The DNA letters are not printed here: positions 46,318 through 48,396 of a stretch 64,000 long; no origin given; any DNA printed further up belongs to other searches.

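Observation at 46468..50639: Translationally coupled pseudokinase-HDOD and active Ser/Thr kinase-HDOD-GAF pair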

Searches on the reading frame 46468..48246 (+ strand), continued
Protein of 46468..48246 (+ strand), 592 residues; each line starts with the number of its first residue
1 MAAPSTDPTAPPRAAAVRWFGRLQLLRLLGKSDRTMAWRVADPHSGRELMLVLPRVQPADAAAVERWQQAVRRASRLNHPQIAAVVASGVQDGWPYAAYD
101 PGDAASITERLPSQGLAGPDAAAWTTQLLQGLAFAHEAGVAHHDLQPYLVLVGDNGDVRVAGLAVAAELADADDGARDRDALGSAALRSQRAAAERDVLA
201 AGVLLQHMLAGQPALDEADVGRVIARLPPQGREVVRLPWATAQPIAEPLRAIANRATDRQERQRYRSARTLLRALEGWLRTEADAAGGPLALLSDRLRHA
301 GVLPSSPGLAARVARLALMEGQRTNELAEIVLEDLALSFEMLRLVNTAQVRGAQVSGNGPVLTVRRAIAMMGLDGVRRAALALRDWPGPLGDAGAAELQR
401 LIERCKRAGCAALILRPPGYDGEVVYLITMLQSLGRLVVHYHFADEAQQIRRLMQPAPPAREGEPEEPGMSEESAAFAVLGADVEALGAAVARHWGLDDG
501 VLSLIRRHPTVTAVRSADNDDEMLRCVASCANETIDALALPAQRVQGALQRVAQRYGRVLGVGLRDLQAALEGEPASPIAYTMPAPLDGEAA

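Call 27: search_protein_representatives(protein=window:46468-48246:+)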
Query: 592 residues. Proteins with E-value up to 0.001 (for the whole library): 165167; up to 1e-10: 14084; up to 1e-30: 296. The best 150 are listed.
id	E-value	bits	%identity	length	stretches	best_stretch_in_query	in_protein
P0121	2.7e-193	660.1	58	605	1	10-588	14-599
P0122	5.9e-174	596.3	55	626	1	10-573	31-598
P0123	1.0e-157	542.6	54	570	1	11-573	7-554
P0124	2.1e-154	531.7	50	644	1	7-572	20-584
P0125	8.9e-147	506.5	51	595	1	36-586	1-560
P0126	1.6e-145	502.4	54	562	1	20-570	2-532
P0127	9.8e-145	499.8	50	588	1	25-573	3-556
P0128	3.1e-144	498.1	49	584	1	5-574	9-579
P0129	1.5e-143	495.9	53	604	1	4-574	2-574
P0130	6.0e-143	493.9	48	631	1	8-591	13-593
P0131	2.8e-142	491.7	50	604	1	4-571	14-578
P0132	9.5e-142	489.9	48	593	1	10-571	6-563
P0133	2.6e-141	488.5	45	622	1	11-576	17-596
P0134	2.4e-140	485.3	65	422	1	186-572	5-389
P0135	2.6e-140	485.2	47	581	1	15-573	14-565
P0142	5.7e-129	447.8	44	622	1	5-580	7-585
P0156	3.0e-110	385.9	42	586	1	7-573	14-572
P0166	7.9e-98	344.9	42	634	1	3-570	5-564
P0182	4.2e-78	279.8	37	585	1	6-571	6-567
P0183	7.8e-78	278.9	35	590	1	10-571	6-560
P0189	1.9e-72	261.1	38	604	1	2-581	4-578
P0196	1.2e-61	225.5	35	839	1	16-563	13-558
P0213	3.3e-55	204.2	30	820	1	7-572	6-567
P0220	4.5e-53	197.2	32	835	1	19-569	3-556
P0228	7.5e-51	189.9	31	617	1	19-571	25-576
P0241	3.4e-47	177.8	32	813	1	15-562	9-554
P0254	2.1e-44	168.6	29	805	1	10-572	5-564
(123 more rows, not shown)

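Call 31: list_cluster_members(proteins=[P0121, P0124, P0133, P0142, P0156, P0166, P0182, P0183, P0189, P0228])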
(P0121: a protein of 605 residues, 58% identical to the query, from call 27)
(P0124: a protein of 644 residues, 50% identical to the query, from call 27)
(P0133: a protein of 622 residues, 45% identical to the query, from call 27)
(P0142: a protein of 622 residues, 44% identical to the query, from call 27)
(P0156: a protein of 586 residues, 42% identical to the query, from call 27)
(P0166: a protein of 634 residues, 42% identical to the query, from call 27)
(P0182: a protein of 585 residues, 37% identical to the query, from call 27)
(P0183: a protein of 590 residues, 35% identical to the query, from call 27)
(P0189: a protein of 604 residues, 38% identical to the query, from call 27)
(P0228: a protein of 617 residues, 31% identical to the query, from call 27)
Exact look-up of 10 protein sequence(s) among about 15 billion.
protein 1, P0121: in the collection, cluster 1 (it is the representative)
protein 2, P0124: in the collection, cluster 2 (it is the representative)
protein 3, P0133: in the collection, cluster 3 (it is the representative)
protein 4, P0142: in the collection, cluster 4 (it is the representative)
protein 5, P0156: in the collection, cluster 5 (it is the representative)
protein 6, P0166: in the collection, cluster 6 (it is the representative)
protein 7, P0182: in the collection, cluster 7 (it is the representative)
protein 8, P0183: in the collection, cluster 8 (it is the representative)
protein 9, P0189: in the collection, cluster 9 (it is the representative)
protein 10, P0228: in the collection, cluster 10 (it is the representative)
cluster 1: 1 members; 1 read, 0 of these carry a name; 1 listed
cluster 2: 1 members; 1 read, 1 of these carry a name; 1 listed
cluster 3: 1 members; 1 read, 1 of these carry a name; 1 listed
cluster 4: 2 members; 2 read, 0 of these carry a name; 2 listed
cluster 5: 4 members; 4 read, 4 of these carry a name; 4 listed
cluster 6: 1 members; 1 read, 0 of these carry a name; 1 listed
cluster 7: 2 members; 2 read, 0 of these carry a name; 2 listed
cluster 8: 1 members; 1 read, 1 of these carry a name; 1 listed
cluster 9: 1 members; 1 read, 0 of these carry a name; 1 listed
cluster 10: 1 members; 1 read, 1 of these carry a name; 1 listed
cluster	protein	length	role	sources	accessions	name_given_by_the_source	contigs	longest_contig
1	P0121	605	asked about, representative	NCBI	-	-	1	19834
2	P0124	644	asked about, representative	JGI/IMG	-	hypothetical protein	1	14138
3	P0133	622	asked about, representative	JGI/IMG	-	eukaryotic-like serine/threonine-protein kinase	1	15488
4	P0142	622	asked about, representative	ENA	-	-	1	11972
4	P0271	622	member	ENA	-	-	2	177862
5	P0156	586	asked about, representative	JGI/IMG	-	non-specific serine/threonine protein kinase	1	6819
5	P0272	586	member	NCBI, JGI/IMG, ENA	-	non-specific serine/threonine protein kinase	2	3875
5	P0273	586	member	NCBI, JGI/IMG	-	HD-like signal output (HDOD) protein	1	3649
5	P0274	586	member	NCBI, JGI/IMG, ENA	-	non-specific serine/threonine protein kinase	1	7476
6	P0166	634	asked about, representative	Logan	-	-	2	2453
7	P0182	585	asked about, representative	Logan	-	-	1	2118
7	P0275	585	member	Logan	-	-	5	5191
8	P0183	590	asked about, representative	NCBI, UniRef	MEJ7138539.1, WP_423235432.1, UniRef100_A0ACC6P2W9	HDOD domain-containing protein [Amphibiibacter pelophylacis] | HDOD domain-containing protein n=1 Tax=Amphibiibacter pelophylacis TaxID=1799477 ...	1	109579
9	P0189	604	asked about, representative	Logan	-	-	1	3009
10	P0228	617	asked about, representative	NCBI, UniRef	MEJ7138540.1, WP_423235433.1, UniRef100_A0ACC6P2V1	HDOD domain-containing protein [Amphibiibacter pelophylacis] | HDOD domain-containing protein n=1 Tax=Amphibiibacter pelophylacis TaxID=1799477 ...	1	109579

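Call 32: find_encoding_contigs(protein=P0183, flank=6000, max_places=2)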
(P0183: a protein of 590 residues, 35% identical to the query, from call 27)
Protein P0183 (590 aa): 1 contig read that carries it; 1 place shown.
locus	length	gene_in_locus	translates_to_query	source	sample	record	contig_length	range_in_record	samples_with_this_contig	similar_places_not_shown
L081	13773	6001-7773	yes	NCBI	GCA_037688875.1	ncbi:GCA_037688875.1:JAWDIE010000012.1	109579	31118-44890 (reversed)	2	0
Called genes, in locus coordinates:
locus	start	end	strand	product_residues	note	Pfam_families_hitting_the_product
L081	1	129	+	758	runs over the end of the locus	PF00072:Response_reg, PF00158:Sigma54_activat, PF14532:Sigma54_activ_2, PF25601:AAA_lid_14, PF02954:HTH_8, PF01510:Amidase_2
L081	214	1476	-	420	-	PF13458:Peripla_BP_6, PF01094:ANF_receptor, PF13433:Peripla_BP_5 (weak)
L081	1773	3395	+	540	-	PF02366:PMT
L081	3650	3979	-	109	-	PF00085:Thioredoxin, PF13098:Thioredoxin_2, PF13905:Thioredoxin_8 (faint)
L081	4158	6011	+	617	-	PF08668:HDOD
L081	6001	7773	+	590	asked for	PF08668:HDOD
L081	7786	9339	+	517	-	PF00291:PALP, PF00585:Thr_dehydrat_C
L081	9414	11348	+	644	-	PF00128:Alpha-amylase, PF22582:Amylosucrase_C-like (weak)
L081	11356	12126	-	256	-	PF00588:SpoU_methylase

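Call 33: find_encoding_contigs(protein=P0271, flank=6000, max_places=2)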
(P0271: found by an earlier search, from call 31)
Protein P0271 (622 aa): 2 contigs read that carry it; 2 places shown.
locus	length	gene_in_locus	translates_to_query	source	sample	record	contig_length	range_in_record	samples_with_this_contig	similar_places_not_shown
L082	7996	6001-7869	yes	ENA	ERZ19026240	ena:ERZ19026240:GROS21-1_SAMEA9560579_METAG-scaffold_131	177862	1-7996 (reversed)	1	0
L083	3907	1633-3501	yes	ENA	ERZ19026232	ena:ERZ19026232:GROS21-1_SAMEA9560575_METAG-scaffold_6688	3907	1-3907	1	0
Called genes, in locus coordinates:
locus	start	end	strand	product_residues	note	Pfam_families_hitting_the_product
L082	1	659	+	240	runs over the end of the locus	PF00293:NUDIX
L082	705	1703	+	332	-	PF03186:CobD_Cbib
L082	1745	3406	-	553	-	-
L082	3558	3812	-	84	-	PF01197:Ribosomal_L31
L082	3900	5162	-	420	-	PF07498:Rho_N, PF07497:Rho_RNA_bind, PF00006:ATP-synt_ab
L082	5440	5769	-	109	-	PF00085:Thioredoxin, PF13098:Thioredoxin_2, PF13905:Thioredoxin_8 (faint)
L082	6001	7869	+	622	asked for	PF00069:Pkinase, PF07714:PK_Tyr_Ser-Thr (weak), PF08668:HDOD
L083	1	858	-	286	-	?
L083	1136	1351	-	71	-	PF00085:Thioredoxin, PF13098:Thioredoxin_2 (weak)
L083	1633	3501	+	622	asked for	PF00069:Pkinase, PF07714:PK_Tyr_Ser-Thr (weak), PF08668:HDOD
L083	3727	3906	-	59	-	?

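Call 39: find_encoding_contigs(protein=P0213, flank=5000, max_places=3)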
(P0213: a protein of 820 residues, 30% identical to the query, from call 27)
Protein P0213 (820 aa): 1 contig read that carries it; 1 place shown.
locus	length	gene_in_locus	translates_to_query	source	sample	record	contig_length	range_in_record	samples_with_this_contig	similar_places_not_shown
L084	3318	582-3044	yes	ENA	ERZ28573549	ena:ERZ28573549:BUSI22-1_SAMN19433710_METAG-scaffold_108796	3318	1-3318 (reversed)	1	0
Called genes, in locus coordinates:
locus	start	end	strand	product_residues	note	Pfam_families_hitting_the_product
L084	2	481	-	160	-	?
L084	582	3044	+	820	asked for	PF00069:Pkinase, PF01636:APH (faint), PF07714:PK_Tyr_Ser-Thr, PF08668:HDOD, PF13185:GAF_2 (weak)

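Call 40: find_encoding_contigs(protein=P0254, flank=5000, max_places=3)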
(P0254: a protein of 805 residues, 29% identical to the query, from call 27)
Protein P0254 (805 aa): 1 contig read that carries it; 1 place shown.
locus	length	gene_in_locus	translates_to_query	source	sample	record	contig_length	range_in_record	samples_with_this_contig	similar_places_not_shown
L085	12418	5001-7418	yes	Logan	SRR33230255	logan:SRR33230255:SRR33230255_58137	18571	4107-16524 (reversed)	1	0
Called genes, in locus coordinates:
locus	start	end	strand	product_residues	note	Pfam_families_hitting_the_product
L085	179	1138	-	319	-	PF03741:TerC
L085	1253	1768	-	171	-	PF03350:UPF0114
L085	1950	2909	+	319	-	PF00126:HTH_1, PF03466:LysR_substrate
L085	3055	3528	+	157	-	PF00383:dCMP_cyt_deam_1, PF14437:MafB19-deam, PF14439:Bd3614-deam (weak)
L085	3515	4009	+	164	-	PF03734:YkuD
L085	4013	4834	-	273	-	PF04280:Tim44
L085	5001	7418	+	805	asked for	PF00069:Pkinase, PF07714:PK_Tyr_Ser-Thr, PF08668:HDOD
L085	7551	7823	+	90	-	PF19029:DUF883_C (weak)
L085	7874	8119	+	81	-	PF19029:DUF883_C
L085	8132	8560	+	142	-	PF07332:Phage_holin_3_6 (weak)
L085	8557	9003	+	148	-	-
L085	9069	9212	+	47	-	PF11295:DUF3096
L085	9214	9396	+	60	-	PF13396:PLDc_N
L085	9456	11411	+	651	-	PF00270:DEAD (weak), PF13307:Helicase_C_2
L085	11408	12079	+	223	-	PF00814:TsaD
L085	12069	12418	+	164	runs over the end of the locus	PF13302:Acetyltransf_3 (weak), PF00583:Acetyltransf_1, PF13673:Acetyltransf_10, PF13508:Acetyltransf_7, PF08445:FR47 (weak)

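Call 41: find_encoding_contigs(protein=P0156, flank=5000, max_places=3)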
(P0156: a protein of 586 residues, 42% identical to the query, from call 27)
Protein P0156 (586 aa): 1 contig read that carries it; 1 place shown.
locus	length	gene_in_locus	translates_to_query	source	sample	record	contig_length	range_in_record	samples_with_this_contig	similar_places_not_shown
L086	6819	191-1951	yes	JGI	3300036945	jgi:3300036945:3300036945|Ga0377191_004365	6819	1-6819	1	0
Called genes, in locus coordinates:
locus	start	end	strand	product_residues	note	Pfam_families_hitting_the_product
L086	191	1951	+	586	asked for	PF00069:Pkinase, PF07714:PK_Tyr_Ser-Thr (weak), PF08668:HDOD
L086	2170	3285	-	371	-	PF00586:AIRS, PF02769:AIRS_C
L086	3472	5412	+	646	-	PF05496:RuvB_N (faint), PF13177:DNA_pol3_delta2, PF00004:AAA, PF13401:AAA_22 (faint), PF22608:DNAX_ATPase_lid, PF12169:DNA_pol3_gamma3, PF12170:DNA_pol3_tau_5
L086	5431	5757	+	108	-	PF02575:YbaB_DNA_bd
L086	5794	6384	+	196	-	PF21176:RecR_HhH, PF02132:RecR_ZnF (weak), PF13662:Toprim_4, PF01751:Toprim, PF21175:RecR_C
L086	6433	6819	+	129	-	?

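Call 49: predict_structure(alignment_id=A1)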
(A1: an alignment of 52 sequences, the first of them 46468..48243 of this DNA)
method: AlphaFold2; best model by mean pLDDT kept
length: 592 residues; sequences in the alignment: 52
mean_pLDDT: 89.2   pTM: 0.86
mean pLDDT of the five models: 89.2, 88.2, 87.2, 87.1, 84.5
residues with pLDDT >= 90: 449; 70-90: 82; 50-70: 37; < 50: 24
segments of 3 or more residues with pLDDT < 50: 1-3, 175-178, 579-585, 587-592
pLDDT, mean of each block of 10 residues (from residue 1): 49 68 95 97 94 94 93 97 96 95 94 96 98 97 98 97 87 52 78 97 98 97 96 93 94 96 95 95 74 86 90 79 82 94 93 68 94 92 93 95 97 95 97 97 95 88 85 95 93 93 93 88 96 95 93 94 95 67 44 42
secondary structure, 60 per line:
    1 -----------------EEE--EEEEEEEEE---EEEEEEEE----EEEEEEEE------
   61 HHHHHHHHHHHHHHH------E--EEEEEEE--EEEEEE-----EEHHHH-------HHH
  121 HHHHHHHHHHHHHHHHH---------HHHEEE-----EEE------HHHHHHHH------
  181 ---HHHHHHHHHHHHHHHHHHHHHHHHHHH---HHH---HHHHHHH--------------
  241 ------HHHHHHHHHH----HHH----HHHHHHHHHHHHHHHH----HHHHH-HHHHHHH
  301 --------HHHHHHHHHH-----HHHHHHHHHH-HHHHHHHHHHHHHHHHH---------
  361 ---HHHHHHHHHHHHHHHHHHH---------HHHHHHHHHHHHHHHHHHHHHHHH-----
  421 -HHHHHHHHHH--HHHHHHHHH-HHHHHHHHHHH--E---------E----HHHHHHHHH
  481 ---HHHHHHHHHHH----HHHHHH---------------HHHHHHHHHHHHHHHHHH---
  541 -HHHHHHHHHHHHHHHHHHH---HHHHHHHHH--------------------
elements in order: E18-20 E23-31 E35-42 E47-54 H61-75 E85-91 E94-99 H107-110 H118-137 E150-152 E158-160 H167-174 H184-210 H220-226 H247-256 H268-283 H288-292 H294-300 H309-318 H324-333 H335-351 H364-382 H392-415 H422-431 H434-442 H444-454 H472-480 H484-494 H499-504 H520-537 H542-560 H564-572

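Call 52: fold_search(model_id=the predicted structure, library=pdb)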
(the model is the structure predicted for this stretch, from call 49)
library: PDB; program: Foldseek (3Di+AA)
matches with E <= 10: 2000; with E <= 0.001: 1998
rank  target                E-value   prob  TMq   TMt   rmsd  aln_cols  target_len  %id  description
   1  9ymt                  1.8e-10  1.00  0.34  0.67   5.2       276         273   19  Staphylococcus aureus serine/threonine kinase Stk1 with inhibitor GW779439X (released 2026-03-11)
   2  4ow8                  3.4e-10  1.00  0.33  0.66   6.4       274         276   22  Crystal structure of kinase domain of PknA from Mtb (released 2015-02-04)
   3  4eqm_A                5.3e-10  1.00  0.33  0.66   5.2       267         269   19  Structural analysis of Staphylococcus aureus serine/threonine kinase PknB (released 2012-06-27)
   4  5m06_B                5.6e-10  1.00  0.32  0.68   5.3       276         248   22  Crystal structure of Mycobacterium tuberculosis PknI kinase domain (released 2017-01-11)
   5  5m07_B                1.0e-09  1.00  0.33  0.72   4.7       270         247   22  Crystal structure of Mycobacterium tuberculosis PknI kinase domain, C20A mutant (released 2017-01-11)
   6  5m08_B                1.1e-09  1.00  0.32  0.69   5.0       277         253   22  Crystal structure of Mycobacterium tuberculosis PknI kinase domain, C20A_R136A double mutant (released 2017-01-11)
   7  4eqm_D                1.6e-09  1.00  0.33  0.66   5.4       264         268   18  Structural analysis of Staphylococcus aureus serine/threonine kinase PknB (released 2012-06-27)
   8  5xka_A                1.9e-09  1.00  0.33  0.69   4.9       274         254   21  Crystal structure of M.tuberculosis PknI kinase domain (released 2018-05-16)
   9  6b2q_B                2.4e-09  1.00  0.32  0.63   5.8       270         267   20  Dual Inhibition of the Essential Protein Kinases A and B in Mycobacterium tuberculosis (released 2018-02-14)
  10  5m07_A                4.4e-09  1.00  0.32  0.69   5.2       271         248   22  Crystal structure of Mycobacterium tuberculosis PknI kinase domain, C20A mutant (released 2017-01-11)
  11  8of5                  4.9e-09  1.00  0.31  0.60   6.4       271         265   20  Crystal structure of Aurora A 122-403 C290A, N332A, Q335A, C393A bound to ADP (released 2024-03-27)
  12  8ws0_B                5.1e-09  1.00  0.30  0.60   7.0       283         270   17  Crystal structure of human NEK7 S195D mutant (released 2025-04-16)
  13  6b2q_D                7.0e-09  1.00  0.31  0.64   6.6       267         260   22  Dual Inhibition of the Essential Protein Kinases A and B in Mycobacterium tuberculosis (released 2018-02-14)
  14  6b2q_A                8.8e-09  1.00  0.32  0.65   5.6       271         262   20  Dual Inhibition of the Essential Protein Kinases A and B in Mycobacterium tuberculosis (released 2018-02-14)
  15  7l24_C                9.6e-09  1.00  0.35  0.65   8.8       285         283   20  HPK1 IN COMPLEX WITH COMPOUND 11 (released 2021-03-17)
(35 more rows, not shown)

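Call 71: search_protein_families(library=ncbifam, proteins=[window:46468-48243:+], max_evalue=0.001)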
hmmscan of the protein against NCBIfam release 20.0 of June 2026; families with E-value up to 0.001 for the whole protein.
window:46468-48243:+ (592 aa): 5 families
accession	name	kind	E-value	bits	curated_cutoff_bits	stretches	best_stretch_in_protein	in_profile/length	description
NF033483.0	PknB_PASTA_kin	equivalog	2.2e-20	73.2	450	1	58-282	45-272/563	Stk1 family PASTA domain-containing Ser/Thr kinase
TIGR03903.1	TOMM_kin_cyc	equivalog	1.3e-15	56.4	705.75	1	57-281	15-258/1267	TOMM system kinase/cyclase fusion protein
NF047741.1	antiphage_MADS6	equivalog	6.3e-12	44.8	460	1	116-285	296-467/612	methylation-associated defense system protein kinase MAD6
NF052427.1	StpK7MSMEG_1200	equivalog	3.1e-06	26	900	1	19-160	5-149/601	serine/threonine protein kinase StpK7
NF009651.0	PRK13184.1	equivalog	0.00052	18.1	839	0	128-169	122-165/932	serine/threonine-protein kinase PknD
